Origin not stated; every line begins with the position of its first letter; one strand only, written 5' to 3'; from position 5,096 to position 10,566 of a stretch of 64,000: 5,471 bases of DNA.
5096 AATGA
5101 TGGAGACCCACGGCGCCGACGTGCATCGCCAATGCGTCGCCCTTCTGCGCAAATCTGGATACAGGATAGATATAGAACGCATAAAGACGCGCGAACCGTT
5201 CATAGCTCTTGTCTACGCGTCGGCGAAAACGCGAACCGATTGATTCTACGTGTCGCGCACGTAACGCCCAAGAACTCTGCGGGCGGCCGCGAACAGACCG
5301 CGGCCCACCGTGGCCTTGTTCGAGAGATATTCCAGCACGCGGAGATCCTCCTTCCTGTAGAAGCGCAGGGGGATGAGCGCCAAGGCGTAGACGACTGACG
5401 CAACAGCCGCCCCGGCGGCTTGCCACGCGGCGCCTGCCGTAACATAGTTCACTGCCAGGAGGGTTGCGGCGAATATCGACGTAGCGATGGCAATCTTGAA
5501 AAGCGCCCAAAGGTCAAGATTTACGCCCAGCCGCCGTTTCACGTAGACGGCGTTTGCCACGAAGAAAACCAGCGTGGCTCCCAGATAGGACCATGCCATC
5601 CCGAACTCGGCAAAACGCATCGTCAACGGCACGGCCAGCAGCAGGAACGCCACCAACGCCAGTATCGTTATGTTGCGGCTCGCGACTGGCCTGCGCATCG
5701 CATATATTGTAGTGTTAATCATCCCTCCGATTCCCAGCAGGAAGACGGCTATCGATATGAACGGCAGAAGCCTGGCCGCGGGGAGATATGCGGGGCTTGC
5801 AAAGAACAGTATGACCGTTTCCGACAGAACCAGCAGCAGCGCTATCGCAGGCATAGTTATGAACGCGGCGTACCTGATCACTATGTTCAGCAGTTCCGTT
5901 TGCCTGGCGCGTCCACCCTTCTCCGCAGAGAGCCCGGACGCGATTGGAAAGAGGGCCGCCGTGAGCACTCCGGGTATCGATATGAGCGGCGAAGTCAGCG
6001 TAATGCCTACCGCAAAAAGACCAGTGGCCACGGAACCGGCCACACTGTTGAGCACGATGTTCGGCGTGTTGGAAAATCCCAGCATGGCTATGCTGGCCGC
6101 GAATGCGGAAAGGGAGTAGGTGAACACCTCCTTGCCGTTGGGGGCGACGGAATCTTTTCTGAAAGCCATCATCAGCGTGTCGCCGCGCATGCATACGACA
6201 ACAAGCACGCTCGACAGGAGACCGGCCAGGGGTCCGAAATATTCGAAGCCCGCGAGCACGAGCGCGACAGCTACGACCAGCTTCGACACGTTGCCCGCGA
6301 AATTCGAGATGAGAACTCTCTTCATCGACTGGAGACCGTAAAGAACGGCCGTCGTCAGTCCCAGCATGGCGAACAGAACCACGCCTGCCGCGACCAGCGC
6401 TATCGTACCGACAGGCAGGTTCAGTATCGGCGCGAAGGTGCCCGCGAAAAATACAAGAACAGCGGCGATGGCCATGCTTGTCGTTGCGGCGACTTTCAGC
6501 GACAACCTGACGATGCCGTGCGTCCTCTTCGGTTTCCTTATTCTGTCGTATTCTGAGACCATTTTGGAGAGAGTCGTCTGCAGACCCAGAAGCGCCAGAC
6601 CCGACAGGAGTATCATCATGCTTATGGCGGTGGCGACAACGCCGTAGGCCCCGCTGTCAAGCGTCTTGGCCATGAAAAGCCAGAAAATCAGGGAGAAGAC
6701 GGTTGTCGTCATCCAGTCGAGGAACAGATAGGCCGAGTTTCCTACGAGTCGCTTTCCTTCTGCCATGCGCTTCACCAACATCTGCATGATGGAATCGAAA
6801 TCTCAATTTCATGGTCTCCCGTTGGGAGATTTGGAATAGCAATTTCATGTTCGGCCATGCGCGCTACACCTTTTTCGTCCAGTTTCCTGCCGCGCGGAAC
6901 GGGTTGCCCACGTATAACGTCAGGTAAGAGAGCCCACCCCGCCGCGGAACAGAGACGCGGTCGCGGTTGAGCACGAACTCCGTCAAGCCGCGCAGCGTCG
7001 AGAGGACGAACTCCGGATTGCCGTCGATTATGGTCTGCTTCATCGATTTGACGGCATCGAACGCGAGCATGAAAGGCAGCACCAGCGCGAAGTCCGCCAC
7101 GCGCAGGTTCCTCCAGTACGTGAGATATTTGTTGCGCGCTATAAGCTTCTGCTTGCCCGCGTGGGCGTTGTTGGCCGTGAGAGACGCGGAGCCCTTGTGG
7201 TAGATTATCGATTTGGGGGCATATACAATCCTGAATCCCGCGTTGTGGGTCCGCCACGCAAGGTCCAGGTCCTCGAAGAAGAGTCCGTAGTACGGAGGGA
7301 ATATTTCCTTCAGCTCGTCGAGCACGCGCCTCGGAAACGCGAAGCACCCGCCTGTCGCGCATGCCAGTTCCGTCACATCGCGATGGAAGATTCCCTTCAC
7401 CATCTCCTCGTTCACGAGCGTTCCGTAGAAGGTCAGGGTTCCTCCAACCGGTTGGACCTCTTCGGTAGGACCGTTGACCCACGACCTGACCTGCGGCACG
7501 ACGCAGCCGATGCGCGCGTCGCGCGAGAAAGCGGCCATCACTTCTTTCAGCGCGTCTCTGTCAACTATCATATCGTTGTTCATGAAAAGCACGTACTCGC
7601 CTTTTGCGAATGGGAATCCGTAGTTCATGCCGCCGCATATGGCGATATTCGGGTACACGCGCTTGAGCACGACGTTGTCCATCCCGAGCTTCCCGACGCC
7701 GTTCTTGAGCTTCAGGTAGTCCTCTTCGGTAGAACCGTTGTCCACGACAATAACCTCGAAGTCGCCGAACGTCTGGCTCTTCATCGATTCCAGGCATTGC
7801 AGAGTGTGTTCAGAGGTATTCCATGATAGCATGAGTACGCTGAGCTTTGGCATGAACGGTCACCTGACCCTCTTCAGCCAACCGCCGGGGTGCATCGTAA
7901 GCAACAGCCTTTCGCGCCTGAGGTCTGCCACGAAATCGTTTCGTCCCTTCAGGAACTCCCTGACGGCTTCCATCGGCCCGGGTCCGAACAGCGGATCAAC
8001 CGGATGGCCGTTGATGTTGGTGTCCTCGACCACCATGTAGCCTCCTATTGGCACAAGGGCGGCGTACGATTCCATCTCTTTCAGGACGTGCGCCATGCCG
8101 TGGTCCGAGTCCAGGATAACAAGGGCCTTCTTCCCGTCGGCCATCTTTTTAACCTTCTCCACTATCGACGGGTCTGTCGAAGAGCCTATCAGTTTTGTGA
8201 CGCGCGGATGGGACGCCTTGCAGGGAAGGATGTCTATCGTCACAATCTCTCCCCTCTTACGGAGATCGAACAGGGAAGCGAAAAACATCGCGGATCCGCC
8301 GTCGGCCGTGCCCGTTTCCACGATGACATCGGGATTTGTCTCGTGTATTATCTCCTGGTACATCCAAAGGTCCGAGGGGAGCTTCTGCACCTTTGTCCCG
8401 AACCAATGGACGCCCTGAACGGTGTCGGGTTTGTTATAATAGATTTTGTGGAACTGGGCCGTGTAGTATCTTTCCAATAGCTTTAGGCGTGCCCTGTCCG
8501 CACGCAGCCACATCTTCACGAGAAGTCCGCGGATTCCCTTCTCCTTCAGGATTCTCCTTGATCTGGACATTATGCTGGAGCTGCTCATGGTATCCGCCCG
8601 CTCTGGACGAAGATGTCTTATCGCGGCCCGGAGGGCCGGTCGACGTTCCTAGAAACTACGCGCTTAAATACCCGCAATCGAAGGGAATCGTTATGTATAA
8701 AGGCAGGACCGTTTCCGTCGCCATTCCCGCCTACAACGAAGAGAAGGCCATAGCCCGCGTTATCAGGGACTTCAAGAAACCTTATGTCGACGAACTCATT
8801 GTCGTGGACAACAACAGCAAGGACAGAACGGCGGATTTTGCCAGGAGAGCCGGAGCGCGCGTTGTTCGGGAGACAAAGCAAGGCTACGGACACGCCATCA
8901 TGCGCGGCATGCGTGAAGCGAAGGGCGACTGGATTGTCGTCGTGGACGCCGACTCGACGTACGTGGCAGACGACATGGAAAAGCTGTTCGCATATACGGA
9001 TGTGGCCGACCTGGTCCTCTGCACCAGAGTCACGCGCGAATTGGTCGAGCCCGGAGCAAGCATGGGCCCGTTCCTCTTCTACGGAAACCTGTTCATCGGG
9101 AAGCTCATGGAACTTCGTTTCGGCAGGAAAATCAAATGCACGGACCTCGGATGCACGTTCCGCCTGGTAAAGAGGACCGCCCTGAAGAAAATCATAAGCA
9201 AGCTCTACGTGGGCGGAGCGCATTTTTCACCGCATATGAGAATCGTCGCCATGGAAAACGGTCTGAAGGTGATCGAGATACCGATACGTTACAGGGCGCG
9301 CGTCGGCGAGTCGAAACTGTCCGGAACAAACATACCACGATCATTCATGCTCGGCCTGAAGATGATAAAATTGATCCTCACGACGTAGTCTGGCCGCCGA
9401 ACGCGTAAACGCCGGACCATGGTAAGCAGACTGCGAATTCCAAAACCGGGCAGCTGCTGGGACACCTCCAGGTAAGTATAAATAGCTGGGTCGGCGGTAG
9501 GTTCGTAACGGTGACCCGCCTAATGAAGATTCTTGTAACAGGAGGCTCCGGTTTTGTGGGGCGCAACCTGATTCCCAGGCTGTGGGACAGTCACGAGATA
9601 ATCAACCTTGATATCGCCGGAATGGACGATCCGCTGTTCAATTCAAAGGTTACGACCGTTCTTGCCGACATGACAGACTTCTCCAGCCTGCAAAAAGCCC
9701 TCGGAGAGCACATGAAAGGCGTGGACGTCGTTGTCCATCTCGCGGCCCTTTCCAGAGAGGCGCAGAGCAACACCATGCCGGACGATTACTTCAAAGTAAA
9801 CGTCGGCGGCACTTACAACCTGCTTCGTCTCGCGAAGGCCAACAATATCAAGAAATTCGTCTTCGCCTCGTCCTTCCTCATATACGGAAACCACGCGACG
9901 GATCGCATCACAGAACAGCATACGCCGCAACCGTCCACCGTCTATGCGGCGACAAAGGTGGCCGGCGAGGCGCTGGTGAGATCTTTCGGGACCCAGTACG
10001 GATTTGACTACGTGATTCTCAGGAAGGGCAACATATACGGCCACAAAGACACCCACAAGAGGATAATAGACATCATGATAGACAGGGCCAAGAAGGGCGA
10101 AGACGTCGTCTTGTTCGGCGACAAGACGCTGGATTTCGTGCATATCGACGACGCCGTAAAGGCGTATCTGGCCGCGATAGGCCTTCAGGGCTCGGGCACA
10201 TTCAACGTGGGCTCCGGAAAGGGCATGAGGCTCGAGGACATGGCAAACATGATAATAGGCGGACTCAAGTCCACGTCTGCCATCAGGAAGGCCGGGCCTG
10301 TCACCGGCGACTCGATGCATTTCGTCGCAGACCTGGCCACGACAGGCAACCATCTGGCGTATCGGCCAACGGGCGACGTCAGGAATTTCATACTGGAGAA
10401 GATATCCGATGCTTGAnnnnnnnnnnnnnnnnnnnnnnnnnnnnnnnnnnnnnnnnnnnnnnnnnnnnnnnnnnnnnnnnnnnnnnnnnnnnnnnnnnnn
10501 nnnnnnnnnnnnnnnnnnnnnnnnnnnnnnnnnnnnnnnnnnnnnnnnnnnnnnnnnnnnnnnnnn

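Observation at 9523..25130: Complete-looking CDP-3,6-dideoxyhexose pathway in an archaeon, split in two loci, E1 without E3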

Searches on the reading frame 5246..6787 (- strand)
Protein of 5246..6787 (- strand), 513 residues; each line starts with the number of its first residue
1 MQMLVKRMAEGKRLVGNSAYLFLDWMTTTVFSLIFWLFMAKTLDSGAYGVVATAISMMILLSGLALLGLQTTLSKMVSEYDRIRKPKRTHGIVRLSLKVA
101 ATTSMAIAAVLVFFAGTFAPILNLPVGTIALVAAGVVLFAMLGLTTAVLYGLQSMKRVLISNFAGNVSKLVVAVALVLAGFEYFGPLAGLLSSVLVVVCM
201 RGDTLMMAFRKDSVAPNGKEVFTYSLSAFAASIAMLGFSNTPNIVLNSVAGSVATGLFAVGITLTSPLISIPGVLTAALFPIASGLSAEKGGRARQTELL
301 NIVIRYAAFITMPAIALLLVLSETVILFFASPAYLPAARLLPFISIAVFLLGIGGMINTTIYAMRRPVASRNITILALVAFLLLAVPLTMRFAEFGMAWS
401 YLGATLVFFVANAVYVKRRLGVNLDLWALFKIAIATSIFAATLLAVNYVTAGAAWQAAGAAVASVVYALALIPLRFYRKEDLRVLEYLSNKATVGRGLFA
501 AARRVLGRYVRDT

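Call 12: search_protein_families(library=pfam, proteins=[window:5246-6787:-], max_evalue=0.00001)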
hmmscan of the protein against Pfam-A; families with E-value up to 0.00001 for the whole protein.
window:5246-6787:- (513 aa): 2 families
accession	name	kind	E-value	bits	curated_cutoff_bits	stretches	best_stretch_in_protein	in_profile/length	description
PF13440.11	Polysacc_synt_3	-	7.2e-15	55.4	23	1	39-337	2-291/293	Polysaccharide biosynthesis protein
PF01943.22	Polysacc_synt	-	8.4e-13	48.8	28.2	1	16-284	3-271/274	Polysaccharide biosynthesis protein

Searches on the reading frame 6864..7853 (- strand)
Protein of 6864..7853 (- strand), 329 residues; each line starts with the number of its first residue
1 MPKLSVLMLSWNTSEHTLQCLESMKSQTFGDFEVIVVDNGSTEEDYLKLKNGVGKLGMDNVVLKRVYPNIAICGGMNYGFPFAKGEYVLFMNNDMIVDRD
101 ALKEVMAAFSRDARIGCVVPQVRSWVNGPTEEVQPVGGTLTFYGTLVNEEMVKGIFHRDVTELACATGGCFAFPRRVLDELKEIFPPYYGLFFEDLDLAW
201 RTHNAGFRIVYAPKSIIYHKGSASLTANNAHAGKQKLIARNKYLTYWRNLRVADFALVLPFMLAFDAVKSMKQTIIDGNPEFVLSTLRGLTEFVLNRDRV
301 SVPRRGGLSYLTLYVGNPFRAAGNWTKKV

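Call 4: search_protein_families(library=pfam, proteins=[window:6864-7853:-], max_evalue=0.001)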
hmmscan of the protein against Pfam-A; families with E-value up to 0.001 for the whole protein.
window:6864-7853:- (329 aa): 5 families
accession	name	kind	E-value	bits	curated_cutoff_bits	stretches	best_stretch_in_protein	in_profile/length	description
PF00535.33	Glycos_transf_2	-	3.5e-19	69.8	23.3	1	5-181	1-167/168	Glycosyl transferase family 2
PF13641.12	Glyco_tranf_2_3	-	1.3e-17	65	27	1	2-226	1-218/230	Glycosyltransferase like family 2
PF13506.12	Glyco_transf_21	-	5.2e-05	23.2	21.7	1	79-222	25-157/174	Glycosyl transferase family 21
PF13632.12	Glyco_trans_2_3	-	0.00012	22.4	27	1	87-224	1-128/198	Glycosyl transferase family group 2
PF10111.15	Glyco_tranf_2_2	-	0.00053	20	27.3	1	22-107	17-104/276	Glycosyltransferase like family 2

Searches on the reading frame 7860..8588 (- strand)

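Call 12: search_protein_families(library=pfam, proteins=[window:7860-8588:-], max_evalue=0.00001)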
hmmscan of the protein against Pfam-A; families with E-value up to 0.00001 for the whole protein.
window:7860-8588:- (242 aa): 2 families
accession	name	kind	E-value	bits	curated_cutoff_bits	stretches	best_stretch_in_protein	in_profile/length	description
PF04989.18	RMNT_CmcI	-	7.8e-56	189.5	23.2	1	58-241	5-206/206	Rhamnosyl O-methyltransferase/CmcI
PF13578.12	Methyltransf_24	-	5.9e-06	27.6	26.3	0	90-190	1-105/105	Methyltransferase domain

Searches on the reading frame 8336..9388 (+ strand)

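Call 4: search_protein_families(library=pfam, proteins=[window:8336-9388:+], max_evalue=0.001)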
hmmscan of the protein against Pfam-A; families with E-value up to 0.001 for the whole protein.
window:8336-9388:+ (350 aa): 5 families
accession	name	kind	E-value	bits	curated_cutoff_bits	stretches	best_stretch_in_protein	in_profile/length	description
PF00535.33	Glycos_transf_2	-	1.6e-27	96.9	23.3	1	127-286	1-167/168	Glycosyl transferase family 2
PF13641.12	Glyco_tranf_2_3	-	4.6e-09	37.1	27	1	126-208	3-98/230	Glycosyltransferase like family 2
PF12804.13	NTP_transf_3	-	1.7e-07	32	27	1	133-227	21-119/160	MobA-like NTP transferase domain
PF13704.12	Glyco_tranf_2_4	-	2.1e-07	31.8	27.5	1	134-215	2-90/98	Glycosyl transferase family 2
PF10111.15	Glyco_tranf_2_2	-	0.00061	19.8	27.3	1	127-219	1-104/276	Glycosyltransferase like family 2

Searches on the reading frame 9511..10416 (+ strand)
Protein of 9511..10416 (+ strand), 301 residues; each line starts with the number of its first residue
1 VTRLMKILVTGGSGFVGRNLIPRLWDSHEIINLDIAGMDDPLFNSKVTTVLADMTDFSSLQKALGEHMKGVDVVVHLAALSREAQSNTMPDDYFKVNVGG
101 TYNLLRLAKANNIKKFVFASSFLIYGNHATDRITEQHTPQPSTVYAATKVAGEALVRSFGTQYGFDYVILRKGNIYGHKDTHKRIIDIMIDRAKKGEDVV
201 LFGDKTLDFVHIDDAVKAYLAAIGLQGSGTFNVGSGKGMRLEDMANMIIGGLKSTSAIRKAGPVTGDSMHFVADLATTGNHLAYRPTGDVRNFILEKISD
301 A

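Call 3: search_protein_families(library=pfam, proteins=[window:9511-10416:+], max_evalue=0.001)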
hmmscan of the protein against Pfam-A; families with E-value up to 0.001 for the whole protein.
window:9511-10416:+ (301 aa): 10 families
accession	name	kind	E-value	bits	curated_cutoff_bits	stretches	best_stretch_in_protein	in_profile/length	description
PF01370.27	Epimerase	-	8.4e-53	179.7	20.9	1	7-234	1-240/240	NAD dependent epimerase/dehydratase family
PF16363.11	GDP_Man_Dehyd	-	4.6e-35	122.1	27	1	8-257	1-271/332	GDP-mannose 4,6 dehydratase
PF04321.23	RmlD_sub_bind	-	4.2e-24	85.6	27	1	5-256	1-235/287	RmlD substrate binding domain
PF01073.25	3Beta_HSD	-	1.2e-23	84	22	1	8-223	1-230/280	3-beta hydroxysteroid dehydrogenase/isomerase family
PF07993.18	NAD_binding_4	-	1.8e-18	67.1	20.1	1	44-213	60-252/258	Male sterility protein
PF02719.21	Polysacc_synt_2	-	6e-15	55.6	20.2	1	7-251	1-246/293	Polysaccharide biosynthesis protein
PF13460.12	NAD_binding_10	-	8.1e-13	49.1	27.2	1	11-186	1-157/184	NAD(P)H-binding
PF13561.12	adh_short_C2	-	4e-05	23.7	27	1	53-164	54-162/236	Enoyl-(Acyl carrier protein) reductase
PF00106.31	adh_short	-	0.00022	21.2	26.6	0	45-108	49-119/195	short chain dehydrogenase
PF08659.16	KR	-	0.00028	21.3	22.6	0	44-122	52-137/180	KR domain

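Call 5: search_protein_families(library=ncbifam, proteins=[window:9511-10416:+], max_evalue=0.00001)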
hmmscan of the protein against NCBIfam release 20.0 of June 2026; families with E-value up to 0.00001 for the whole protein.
window:9511-10416:+ (301 aa): 30 families (the best 25 are shown)
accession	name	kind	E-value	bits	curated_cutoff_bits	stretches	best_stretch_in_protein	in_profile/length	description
TIGR01181.1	dTDP_gluc_dehyt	equivalog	1.4e-35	122.9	365.1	1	6-290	1-300/321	dTDP-glucose 4,6-dehydratase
TIGR01179.1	galE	equivalog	1.7e-34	119.2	262.3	1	6-291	1-314/332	UDP-glucose 4-epimerase GalE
TIGR04180.1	EDH_00030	hypoth_equivalog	1.8e-31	109.3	475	1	7-254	1-258/297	NAD-dependent 4,6-dehydratase LegB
TIGR02197.1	heptose_epim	equivalog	4.2e-30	105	274.6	1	7-257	1-265/316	ADP-glyceromanno-heptose 6-epimerase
NF042422.1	oxyalk_red_OleD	equivalog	1.9e-22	80.1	580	1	5-228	1-220/329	2-alkyl-3-oxoalkanoate reductase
TIGR03466.1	HpnA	hypoth_equivalog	3e-21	75.7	367.65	1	5-248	1-242/327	hopanoid-associated sugar epimerase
NF043036.1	ErythonDh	equivalog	1.3e-20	73.8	325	1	5-162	1-166/321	D-erythronate dehydrogenase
NF042423.1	oxyalk_red_Shew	equivalog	3.4e-20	72.4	580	1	3-224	7-223/331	2-alkyl-3-oxoalkanoate reductase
NF007582.0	PRK10217.1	equivalog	1e-19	70.9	698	1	5-274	2-293/355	dTDP-glucose 4,6-dehydratase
NF007490.0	PRK10084.1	subfamily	3.8e-19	68.9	649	1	5-239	1-264/361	dTDP-glucose 4,6-dehydratase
TIGR01214.1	rmlD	equivalog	5.3e-19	68.4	224.05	1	6-232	1-206/285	dTDP-4-dehydrorhamnose reductase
NF011728.1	PRK15181.1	equivalog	1.4e-16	60.5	760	1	45-292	69-328/348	Vi polysaccharide biosynthesis UDP-N-acetylglucosaminuronic acid C-4 epimerase TviC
NF058621.1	DiazavRedAvaA7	equivalog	1.5e-16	60.9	400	1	5-234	1-230/304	3-diazoavenalumate denitrifying reductase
NF047922.1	GDPFucSynFcl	equivalog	1.9e-16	60.4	500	1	53-249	38-250/308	GDP-L-fucose synthase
TIGR01746.1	Thioester-redct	subfamily_domain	1.9e-16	60.3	213.35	1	69-248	87-277/371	thioester reductase domain-containing protein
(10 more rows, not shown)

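Call 20: search_solved_structures(query=window:9511-10413:+, max_evalue=1e-10, show_alignments=1)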
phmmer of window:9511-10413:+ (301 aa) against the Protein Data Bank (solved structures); distinct sequences matched with E-value up to 1e-10: 96 (the best 60 are shown).
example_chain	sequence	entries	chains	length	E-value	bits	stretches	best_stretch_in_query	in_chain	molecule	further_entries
6dnt_A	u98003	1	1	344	2.6e-32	115.6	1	6-289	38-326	NAD-dependent epimerase/dehydratase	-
3ehe_A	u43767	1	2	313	8.9e-28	100.7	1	7-254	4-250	UDP-glucose 4-epimerase (GalE-1)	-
4zrm_A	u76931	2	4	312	2.4e-27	99.3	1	5-248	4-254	UDP-glucose 4-epimerase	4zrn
6wjb_A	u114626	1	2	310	5.4e-27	98.1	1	6-256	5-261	NAD-dependent epimerase/dehydratase family protein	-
6wj9_A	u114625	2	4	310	5.1e-26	94.9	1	6-256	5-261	NAD-dependent epimerase/dehydratase family protein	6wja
8rdg_A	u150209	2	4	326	1.3e-25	93.6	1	5-222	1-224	SDR family NAD(P)-dependent oxidoreductase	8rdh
8rdi_A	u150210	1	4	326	4.6e-25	91.8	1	5-222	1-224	SDR family NAD(P)-dependent oxidoreductase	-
2hun_A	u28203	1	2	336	5.3e-25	91.6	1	4-245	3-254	336aa long hypothetical dTDP-glucose 4,6-dehydratase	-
7ys8_A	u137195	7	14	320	5.8e-25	91.4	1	5-287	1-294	UDP-glucose 4-epimerase | UDP-glucose 4-epimerase along with EC 5.1.3.2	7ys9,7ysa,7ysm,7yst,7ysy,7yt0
10ke_A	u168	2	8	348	6e-25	91.4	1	5-291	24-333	Capsular polysaccharide biosynthesis protein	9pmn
3aw9_A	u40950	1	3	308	8.7e-25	90.9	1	5-259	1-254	NAD-dependent epimerase/dehydratase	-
2p5u_A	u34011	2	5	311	1.2e-24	90.4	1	5-270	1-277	UDP-glucose 4-epimerase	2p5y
3icp_A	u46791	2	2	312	1.6e-24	90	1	5-259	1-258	NAD-dependent epimerase/dehydratase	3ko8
6kv9_A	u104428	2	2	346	1.8e-24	89.8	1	7-277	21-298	MoeE5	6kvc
8vr2_A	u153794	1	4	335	2.8e-24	89.2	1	6-258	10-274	NAD-dependent epimerase/dehydratase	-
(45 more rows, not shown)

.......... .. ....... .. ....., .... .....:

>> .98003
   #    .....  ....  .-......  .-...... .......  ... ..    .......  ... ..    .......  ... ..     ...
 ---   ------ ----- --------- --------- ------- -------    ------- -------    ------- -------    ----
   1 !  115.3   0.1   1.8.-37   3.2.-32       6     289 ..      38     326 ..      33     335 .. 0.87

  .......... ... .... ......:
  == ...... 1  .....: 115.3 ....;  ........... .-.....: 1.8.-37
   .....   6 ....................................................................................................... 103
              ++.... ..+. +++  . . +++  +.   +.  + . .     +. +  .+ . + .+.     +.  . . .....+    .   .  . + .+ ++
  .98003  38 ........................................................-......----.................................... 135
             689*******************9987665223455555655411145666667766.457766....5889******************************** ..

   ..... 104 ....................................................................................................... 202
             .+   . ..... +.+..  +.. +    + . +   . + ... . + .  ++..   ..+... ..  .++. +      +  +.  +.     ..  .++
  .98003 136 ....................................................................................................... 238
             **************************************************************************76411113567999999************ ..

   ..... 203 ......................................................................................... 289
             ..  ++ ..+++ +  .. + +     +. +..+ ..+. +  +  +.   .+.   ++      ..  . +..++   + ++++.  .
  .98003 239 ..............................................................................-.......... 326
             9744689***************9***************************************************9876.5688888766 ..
